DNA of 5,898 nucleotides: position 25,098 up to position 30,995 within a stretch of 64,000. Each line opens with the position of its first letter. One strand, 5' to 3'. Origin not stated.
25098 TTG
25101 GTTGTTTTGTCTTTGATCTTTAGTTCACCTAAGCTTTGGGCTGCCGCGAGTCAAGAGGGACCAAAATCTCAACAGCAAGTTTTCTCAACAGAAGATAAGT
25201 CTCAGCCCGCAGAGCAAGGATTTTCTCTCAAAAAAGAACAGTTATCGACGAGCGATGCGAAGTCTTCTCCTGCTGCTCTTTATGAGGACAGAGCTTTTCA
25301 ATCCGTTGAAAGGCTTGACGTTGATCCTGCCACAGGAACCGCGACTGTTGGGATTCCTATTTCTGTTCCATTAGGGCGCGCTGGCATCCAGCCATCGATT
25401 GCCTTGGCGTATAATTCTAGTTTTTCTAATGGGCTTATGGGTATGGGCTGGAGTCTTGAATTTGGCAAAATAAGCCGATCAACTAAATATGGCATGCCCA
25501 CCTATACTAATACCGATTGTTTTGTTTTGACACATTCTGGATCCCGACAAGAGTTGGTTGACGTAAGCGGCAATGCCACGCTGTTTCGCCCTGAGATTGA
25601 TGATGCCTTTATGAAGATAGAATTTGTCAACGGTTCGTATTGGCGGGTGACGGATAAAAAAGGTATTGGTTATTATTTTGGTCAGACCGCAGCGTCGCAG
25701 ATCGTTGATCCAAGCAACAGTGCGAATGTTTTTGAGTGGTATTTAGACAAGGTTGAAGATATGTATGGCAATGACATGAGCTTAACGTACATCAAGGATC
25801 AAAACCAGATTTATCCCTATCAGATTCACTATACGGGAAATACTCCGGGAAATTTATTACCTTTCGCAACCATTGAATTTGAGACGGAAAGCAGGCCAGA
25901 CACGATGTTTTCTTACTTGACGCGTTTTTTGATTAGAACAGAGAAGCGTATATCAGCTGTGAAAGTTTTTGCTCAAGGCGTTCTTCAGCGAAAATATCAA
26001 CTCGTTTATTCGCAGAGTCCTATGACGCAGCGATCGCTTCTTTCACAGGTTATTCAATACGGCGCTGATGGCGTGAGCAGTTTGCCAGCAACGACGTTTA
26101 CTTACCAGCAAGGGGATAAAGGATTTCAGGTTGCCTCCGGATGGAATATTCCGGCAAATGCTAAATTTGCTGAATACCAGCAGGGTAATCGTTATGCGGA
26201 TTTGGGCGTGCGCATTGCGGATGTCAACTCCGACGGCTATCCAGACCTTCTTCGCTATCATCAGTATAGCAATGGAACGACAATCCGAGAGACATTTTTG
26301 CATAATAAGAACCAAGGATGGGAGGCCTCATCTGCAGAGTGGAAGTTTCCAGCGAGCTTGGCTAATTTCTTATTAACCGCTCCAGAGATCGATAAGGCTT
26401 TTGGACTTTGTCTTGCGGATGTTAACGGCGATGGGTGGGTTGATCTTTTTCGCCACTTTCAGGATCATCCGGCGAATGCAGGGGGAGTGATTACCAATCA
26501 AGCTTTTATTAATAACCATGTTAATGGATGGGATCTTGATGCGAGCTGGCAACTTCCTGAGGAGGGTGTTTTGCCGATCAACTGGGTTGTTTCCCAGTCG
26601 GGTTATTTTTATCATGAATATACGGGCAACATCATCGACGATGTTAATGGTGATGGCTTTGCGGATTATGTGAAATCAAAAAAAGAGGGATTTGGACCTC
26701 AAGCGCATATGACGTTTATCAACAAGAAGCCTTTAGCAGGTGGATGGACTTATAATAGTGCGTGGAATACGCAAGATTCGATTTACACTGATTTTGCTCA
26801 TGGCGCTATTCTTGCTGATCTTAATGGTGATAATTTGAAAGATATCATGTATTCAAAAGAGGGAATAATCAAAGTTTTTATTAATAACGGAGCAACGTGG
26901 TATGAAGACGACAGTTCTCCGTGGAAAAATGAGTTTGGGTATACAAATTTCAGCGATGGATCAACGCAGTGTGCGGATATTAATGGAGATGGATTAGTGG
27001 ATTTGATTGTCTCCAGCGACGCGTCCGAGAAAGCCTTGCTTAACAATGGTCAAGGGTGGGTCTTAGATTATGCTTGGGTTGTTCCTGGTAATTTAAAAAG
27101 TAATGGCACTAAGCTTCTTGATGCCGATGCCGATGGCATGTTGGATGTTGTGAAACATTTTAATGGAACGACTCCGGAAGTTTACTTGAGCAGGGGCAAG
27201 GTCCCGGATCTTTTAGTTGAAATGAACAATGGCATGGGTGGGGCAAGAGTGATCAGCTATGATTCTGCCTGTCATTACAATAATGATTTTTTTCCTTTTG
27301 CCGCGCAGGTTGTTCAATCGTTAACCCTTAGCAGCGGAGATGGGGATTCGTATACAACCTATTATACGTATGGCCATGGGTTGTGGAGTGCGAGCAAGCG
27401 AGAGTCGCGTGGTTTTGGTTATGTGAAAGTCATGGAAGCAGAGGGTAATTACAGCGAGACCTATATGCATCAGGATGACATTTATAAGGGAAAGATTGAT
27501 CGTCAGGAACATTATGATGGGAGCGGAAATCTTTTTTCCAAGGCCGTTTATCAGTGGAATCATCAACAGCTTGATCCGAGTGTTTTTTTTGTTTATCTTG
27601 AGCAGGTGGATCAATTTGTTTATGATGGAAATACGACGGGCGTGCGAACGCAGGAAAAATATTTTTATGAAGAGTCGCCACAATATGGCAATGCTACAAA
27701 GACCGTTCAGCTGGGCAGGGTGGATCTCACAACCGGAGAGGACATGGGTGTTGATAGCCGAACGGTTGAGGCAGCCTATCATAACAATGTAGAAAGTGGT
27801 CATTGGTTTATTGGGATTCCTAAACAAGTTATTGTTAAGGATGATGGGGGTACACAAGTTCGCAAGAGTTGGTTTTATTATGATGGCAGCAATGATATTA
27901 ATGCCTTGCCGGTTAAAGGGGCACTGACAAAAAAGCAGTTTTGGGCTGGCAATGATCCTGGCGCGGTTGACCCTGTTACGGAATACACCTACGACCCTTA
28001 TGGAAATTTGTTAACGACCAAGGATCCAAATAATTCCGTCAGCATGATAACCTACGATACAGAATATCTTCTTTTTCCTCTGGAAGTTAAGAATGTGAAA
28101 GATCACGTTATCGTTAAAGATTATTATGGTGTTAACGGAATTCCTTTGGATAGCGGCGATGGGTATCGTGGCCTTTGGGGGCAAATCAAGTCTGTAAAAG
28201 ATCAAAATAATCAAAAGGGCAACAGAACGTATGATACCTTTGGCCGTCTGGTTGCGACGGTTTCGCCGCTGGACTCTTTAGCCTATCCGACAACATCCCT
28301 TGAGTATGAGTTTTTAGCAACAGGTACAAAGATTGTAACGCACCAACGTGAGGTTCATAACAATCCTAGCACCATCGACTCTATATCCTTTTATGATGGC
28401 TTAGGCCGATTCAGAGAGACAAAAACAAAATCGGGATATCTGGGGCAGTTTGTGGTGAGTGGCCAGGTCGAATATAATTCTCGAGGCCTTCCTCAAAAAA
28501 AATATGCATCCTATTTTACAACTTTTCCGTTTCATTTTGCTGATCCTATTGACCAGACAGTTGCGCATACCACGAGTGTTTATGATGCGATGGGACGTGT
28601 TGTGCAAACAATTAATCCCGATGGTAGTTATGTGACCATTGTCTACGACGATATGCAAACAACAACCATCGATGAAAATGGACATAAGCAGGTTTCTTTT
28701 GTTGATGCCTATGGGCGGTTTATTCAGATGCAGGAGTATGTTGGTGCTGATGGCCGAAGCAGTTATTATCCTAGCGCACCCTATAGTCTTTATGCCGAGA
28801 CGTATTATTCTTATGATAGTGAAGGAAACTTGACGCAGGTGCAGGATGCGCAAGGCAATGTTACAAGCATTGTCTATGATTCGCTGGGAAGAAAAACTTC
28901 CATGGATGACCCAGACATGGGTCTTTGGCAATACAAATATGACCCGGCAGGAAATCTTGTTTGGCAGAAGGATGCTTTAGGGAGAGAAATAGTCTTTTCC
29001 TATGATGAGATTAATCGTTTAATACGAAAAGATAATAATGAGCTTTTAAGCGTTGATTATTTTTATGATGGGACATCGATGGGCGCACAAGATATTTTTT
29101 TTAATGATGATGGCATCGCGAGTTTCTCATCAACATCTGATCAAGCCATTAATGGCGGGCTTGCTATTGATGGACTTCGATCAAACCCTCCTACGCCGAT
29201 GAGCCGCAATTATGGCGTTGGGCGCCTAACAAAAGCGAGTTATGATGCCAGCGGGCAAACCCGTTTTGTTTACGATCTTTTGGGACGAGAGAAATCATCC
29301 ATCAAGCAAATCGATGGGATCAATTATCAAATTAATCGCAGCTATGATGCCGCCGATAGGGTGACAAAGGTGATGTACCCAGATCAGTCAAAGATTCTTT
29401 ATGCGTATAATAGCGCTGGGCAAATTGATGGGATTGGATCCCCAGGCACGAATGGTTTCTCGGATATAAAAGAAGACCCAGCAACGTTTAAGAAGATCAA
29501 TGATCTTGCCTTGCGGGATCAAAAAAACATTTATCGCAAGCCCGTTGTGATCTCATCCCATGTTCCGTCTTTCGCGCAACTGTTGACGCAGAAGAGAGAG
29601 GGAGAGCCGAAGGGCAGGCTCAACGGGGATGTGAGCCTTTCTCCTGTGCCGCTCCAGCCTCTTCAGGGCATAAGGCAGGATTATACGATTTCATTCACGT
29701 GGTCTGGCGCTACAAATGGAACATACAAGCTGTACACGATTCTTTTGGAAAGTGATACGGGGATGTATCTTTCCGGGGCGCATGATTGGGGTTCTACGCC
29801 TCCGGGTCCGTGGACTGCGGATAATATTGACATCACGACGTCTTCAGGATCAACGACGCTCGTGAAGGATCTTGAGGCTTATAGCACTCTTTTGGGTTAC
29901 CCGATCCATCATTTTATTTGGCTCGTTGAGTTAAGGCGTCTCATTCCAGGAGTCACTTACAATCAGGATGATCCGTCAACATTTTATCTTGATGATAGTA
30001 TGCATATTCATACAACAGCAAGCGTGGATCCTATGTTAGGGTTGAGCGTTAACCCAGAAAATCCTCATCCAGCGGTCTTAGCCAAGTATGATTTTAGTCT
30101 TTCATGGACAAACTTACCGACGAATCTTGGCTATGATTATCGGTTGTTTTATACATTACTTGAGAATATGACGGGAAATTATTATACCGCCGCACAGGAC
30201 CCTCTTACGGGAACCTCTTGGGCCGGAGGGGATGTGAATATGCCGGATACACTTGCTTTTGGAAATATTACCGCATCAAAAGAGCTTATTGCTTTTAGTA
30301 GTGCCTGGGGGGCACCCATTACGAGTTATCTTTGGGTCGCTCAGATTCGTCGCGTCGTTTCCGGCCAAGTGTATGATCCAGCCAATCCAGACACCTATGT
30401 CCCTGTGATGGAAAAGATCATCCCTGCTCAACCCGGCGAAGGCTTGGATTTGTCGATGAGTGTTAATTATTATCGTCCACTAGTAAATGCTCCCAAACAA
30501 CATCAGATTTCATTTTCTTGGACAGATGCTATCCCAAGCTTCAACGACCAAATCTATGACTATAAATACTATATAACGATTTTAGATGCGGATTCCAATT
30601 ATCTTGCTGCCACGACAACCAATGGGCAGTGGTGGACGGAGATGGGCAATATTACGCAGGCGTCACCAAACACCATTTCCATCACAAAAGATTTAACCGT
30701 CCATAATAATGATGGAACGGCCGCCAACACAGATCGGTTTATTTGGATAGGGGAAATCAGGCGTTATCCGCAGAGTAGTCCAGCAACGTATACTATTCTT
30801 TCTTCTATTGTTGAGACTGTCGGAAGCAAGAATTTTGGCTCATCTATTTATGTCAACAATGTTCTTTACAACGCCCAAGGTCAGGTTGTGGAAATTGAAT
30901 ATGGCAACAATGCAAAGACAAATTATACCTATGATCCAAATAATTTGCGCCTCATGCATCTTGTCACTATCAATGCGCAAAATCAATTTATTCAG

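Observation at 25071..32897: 2609-residue secreted Rhs/teneurin-like polymorphic toxin with composite architecture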

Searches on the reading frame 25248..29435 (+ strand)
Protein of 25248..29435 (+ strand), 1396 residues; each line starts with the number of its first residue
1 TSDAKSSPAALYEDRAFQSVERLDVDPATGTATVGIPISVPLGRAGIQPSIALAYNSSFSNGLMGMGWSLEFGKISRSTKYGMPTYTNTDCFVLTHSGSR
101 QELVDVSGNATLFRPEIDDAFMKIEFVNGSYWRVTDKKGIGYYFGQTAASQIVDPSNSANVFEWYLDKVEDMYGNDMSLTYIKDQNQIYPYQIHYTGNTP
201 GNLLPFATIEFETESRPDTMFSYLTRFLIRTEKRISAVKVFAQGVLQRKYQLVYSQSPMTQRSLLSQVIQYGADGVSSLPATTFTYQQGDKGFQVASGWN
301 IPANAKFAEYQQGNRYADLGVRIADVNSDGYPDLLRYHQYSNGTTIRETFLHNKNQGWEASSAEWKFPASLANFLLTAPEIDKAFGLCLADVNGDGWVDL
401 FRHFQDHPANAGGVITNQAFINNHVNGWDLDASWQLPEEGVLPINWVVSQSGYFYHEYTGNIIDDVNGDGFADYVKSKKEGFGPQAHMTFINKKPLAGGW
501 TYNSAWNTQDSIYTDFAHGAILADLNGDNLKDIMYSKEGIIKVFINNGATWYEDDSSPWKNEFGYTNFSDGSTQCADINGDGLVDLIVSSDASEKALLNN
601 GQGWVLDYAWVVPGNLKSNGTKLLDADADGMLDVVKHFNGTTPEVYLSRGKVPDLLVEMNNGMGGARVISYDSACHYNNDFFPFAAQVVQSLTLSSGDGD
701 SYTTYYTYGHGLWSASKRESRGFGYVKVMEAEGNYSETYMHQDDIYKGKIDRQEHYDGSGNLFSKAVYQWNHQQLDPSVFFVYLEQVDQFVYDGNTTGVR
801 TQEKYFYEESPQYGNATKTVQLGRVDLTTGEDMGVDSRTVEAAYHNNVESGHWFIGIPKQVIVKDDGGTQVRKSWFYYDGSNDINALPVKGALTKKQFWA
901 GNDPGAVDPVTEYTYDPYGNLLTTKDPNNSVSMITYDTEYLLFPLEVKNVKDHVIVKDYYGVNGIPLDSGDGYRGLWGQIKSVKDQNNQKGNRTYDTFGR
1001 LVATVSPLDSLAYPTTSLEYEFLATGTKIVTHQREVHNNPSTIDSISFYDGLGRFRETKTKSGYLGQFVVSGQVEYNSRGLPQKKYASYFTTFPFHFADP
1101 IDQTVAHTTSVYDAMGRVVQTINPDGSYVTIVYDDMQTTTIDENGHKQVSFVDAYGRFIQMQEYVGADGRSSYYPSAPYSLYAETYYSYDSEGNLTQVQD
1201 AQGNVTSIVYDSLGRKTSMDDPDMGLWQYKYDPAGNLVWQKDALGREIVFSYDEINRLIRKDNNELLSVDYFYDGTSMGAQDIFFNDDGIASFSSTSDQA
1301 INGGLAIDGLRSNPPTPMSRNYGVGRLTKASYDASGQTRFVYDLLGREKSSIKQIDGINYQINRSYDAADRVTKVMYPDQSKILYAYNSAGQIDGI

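Call 65: find_homologous_proteins(query=window:25248-29435:+, max_evalue=1e-20)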
Query window:25248-29435:+ (1396 aa): 551 proteins with E <= 1e-20 among 8000 candidates; the best 120 are listed.
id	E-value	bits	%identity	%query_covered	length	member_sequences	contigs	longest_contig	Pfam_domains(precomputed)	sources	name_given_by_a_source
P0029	0.0e+0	3250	100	100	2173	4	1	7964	PF12256.15,PF05593.20,PF13517.13,PF25023.2,PF03534.19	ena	-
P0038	0.0e+0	1801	56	99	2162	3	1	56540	PF12256.15,PF20041.6,PF05593.20,PF13517.13,PF25023.2,PF03534.19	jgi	-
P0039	0.0e+0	1578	52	100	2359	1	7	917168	PF01839.30,PF12256.15,PF20041.6,PF07953.21,PF05593.20,PF13517.13,PF13385.14,PF25023.2,PF03534.19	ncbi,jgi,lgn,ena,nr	ncbi:MAG TPA: SpvB/TcaC N-terminal domain-containing protein [Candidatus Omnitrophota bacterium]|nr:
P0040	0.0e+0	1255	44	99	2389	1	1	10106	PF12256.15,PF05593.20,PF13517.13,PF13385.14,PF25023.2,PF03534.19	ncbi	-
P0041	0.0e+0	1190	44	98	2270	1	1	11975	PF01839.30,PF12256.15,PF07591.16,PF20041.6,PF05593.20,PF13517.13,PF25023.2,PF03534.19,PF14890.12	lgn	-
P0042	0.0e+0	1171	43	100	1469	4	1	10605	PF01839.30,PF12256.15,PF05593.20,PF13517.13,PF25023.2,PF03534.19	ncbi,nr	ncbi:MAG: VCBS repeat-containing protein, partial [Candidatus Omnitrophica bacterium]|nr:VCBS repeat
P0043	0.0e+0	1137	45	99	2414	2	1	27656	PF01839.30,PF12256.15,PF05593.20,PF13517.13,PF13385.14,PF25023.2,PF03534.19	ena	-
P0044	0.0e+0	1104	43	99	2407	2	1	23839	PF12256.15,PF05593.20,PF13517.13,PF13385.14,PF25023.2,PF03534.19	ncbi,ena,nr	ncbi:MAG: VCBS repeat-containing protein [Candidatus Omnitrophica bacterium]|nr:VCBS repeat-containi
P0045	0.0e+0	1087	41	98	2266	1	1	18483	PF01839.30,PF12256.15,PF05593.20,PF13517.13,PF25023.2,PF03534.19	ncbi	-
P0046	0.0e+0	1053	41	99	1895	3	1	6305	PF01839.30,PF12256.15,PF05593.20,PF13517.13,PF13385.14,PF25023.2,PF03534.19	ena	-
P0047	0.0e+0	1029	41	98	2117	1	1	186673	PF01839.30,PF12256.15,PF05593.20,PF13517.13,PF25023.2,PF03534.19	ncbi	-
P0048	0.0e+0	1027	41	98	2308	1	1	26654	PF01839.30,PF12256.15,PF05593.20,PF13517.13,PF25023.2,PF00041.28,PF16841.12,PF03534.19,PF16656.12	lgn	-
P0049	0.0e+0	1018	40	99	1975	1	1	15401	PF01839.30,PF12256.15,PF05593.20,PF13517.13,PF25023.2,PF03534.19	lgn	-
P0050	4.5e-292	990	39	100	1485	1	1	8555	PF01839.30,PF12256.15,PF20041.6,PF05593.20,PF13517.13,PF03534.19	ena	-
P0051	1.3e-285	969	39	99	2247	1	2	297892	PF12256.15,PF05593.20,PF13517.13,PF25023.2,PF03534.19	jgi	-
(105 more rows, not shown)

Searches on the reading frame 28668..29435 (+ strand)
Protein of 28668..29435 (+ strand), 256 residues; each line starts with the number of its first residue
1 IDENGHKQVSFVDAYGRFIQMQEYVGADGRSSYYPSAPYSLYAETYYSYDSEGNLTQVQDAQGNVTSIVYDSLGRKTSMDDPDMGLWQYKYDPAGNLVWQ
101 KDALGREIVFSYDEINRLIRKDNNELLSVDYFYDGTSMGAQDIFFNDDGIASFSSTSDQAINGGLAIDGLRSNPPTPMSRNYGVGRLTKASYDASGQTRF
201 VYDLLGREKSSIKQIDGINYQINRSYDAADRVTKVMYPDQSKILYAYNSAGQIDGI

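Call 66: search_solved_structures(query=window:28668-29435:+, max_evalue=1, show_alignments=0)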
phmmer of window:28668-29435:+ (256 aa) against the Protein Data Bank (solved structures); distinct sequences matched with E-value up to 1: 25.
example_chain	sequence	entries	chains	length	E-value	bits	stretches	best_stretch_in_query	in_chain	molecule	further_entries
8qjd_A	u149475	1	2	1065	3.4e-20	76.2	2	41-121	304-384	Salmonella bongori Rhs core domain (residues 360-1420)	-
8qjb_A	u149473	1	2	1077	3.5e-20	76.1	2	41-121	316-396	T6SS-associated Rhs core domain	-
8uxt_A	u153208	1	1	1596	5.1e-20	75.6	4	45-136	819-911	Tse15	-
8uy4_A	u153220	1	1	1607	5.3e-20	75.5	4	45-136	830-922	Tse15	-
8qjc_A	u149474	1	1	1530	5.5e-20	75.5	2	42-121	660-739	T6SS-associated Rhs core and toxin domain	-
8h8a_A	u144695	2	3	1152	1.1e-19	74.5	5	39-120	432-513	Putative Rhs-family protein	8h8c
8cp6_B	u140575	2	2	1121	2e-19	73.6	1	53-119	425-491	Toxin protein Tse5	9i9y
8h8b_A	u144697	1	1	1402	1.9e-18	70.4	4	39-120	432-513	Putative Rhs-family protein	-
8qja_A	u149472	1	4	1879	1.9e-17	67.2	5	48-122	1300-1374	Putative type VI secretion system YD repeat-containing Rhs element Vgr protein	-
7q97_A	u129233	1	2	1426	3.7e-16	63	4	47-113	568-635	Rhs family protein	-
7pq5_L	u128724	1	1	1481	6.6e-15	58.8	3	43-121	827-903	Tre23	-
9ifo_A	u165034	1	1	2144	9.2e-13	51.8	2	48-122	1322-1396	Teneurin-Like Protein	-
9pt5_A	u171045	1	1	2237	1e-12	51.7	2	48-122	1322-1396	Teneurin-like protein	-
7bam_A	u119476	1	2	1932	0.018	18.1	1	27-162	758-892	Teneurin-4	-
7ban_A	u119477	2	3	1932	0.018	18.1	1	27-162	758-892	Teneurin-4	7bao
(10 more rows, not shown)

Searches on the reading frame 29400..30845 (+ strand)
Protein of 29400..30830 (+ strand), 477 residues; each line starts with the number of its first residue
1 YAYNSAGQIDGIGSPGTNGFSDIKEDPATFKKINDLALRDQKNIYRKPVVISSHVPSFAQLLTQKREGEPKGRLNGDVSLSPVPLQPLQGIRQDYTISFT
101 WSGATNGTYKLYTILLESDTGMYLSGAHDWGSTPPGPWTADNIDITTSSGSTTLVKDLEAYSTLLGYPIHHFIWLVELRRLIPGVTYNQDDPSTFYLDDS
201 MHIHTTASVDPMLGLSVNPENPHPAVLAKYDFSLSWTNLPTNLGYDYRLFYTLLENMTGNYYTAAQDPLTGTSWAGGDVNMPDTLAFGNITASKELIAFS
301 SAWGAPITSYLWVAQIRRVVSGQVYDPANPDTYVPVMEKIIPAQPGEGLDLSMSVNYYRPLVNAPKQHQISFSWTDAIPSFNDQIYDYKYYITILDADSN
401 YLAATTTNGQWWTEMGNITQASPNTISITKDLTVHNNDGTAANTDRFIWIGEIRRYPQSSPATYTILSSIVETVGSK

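Call 10: search_protein_families(library=pfam, proteins=[window:29400-30830:+], max_evalue=10)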
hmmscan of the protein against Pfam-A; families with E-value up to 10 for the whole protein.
window:29400-30830:+ (477 aa): 0 families

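Call 24: find_homologous_proteins(query=window:29625-30845:+, max_evalue=0.01)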
Query seq(407 aa): 3052 candidates shared short words with the query, none scored E <= 0.01.

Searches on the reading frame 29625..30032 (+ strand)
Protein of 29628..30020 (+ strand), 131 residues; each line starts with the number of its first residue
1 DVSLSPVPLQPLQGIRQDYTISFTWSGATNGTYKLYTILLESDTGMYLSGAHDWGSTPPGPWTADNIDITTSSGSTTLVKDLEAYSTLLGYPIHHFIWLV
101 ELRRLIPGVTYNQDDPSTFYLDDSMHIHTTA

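Call 10: search_protein_families(library=pfam, proteins=[window:29628-30020:+], max_evalue=10)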
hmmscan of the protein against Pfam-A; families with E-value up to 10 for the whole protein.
window:29628-30020:+ (131 aa): 0 families

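Call 36: search_protein_representatives(alignment_id=A2)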
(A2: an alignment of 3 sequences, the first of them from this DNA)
Query: 3 sequences, 138 profile positions. Proteins with E-value up to 0.001 (for the whole library): 14; up to 1e-10: 2; up to 1e-30: 1. The best 14 are listed.
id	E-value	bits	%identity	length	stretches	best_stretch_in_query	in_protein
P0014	1.1e-110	381.8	-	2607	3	6-137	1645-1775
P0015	6.0e-15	71.7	-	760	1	41-138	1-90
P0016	2.2e-10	56.9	-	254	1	16-106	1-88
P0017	5.4e-10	55.6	-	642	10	76-104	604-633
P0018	3.3e-09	53.1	-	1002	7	8-42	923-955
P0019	6.6e-08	48.9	-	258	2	15-104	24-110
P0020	1.8e-07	47.5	-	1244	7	101-134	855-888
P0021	2.1e-07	47.3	-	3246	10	8-41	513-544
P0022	3.4e-06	43.3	-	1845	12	101-127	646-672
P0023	7.1e-06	42.3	-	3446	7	8-56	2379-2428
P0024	3.8e-05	39.9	-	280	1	34-114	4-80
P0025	7.0e-05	39.1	-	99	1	36-110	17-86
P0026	4.1e-04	36.6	-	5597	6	8-44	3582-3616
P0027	5.1e-04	36.3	-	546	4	22-84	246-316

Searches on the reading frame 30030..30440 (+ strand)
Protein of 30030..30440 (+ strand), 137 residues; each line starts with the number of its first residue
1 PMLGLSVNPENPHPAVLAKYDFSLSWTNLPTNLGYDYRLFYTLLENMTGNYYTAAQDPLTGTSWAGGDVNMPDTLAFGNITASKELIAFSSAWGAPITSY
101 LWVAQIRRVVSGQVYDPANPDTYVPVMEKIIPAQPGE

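Call 10: search_protein_families(library=pfam, proteins=[window:30030-30440:+], max_evalue=10)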
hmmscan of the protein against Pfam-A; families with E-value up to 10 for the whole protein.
window:30030-30440:+ (137 aa): 0 families

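Call 47: predict_structure(alignment_id=A3)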
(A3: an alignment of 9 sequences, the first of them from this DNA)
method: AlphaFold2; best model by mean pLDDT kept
length: 136 residues; sequences in the alignment: 9
mean_pLDDT: 83.7   pTM: 0.78
mean pLDDT of the five models: 83.7, 83.2, 82.3, 77.3, 71.7
residues with pLDDT >= 90: 50; 70-90: 70; 50-70: 15; < 50: 1
segments of 3 or more residues with pLDDT < 50: none
pLDDT, mean of each block of 10 residues (from residue 1): 88 92 86 80 84 92 89 80 91 84 87 77 68 66
secondary structure, 60 per line:
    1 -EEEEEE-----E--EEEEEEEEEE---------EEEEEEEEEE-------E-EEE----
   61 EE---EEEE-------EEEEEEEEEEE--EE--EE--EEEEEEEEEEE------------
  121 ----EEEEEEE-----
elements in order: E2-7 E16-25 E35-44 E54-56 E66-69 E77-87 E98-108 E125-131

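Call 74: search_protein_families(library=pfam, alignment_id=A3, max_evalue=1)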
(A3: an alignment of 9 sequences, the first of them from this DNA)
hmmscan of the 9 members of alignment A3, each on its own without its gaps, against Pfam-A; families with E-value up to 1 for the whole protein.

A. member 1, seq(136 aa): 0 families

B. families by the number of members that match (of 9 scanned): 0 families
